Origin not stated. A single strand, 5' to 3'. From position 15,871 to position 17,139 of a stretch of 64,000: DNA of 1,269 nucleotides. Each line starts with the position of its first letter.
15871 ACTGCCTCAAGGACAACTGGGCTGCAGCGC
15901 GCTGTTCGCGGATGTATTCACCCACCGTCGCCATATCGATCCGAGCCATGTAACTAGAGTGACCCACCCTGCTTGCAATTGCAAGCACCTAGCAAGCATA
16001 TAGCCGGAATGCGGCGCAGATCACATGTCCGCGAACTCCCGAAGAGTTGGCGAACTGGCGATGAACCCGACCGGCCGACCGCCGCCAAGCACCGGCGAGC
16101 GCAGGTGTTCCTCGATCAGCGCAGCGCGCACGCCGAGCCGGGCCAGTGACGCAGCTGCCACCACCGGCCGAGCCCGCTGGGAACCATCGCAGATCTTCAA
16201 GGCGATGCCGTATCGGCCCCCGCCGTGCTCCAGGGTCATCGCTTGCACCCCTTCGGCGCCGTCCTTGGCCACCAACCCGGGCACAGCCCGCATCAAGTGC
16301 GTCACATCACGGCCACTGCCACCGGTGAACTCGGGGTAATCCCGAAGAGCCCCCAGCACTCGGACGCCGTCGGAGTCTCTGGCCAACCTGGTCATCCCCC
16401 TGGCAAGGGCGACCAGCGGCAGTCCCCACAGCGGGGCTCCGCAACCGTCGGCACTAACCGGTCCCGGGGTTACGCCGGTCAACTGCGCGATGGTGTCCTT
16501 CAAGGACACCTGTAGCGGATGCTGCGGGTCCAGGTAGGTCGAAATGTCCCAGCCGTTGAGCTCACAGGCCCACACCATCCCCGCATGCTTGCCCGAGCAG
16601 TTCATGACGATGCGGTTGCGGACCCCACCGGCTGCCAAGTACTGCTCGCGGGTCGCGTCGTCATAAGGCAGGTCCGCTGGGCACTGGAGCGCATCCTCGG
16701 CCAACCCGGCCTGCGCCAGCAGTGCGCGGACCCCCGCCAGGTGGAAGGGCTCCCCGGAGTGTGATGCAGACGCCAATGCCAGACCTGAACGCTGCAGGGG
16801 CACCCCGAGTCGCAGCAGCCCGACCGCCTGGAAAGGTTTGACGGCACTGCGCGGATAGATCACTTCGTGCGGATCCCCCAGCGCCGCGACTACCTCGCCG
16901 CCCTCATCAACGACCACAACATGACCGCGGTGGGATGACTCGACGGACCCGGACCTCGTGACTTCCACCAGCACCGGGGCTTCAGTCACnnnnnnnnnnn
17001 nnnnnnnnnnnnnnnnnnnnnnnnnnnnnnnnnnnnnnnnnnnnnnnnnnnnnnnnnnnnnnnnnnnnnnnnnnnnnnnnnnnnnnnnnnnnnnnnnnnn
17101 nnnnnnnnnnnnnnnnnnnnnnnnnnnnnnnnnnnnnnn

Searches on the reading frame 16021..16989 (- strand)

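Call 58: search_protein_families(library=pfam, proteins=[window:16021-16989:-])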
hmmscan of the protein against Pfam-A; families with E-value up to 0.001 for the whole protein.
window:16021-16989:- (322 aa): 1 family
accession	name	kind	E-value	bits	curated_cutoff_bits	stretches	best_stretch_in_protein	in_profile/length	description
PF06089.17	Asparaginase_II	-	9.1e-104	347.3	25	1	8-310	1-320/322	L-asparaginase II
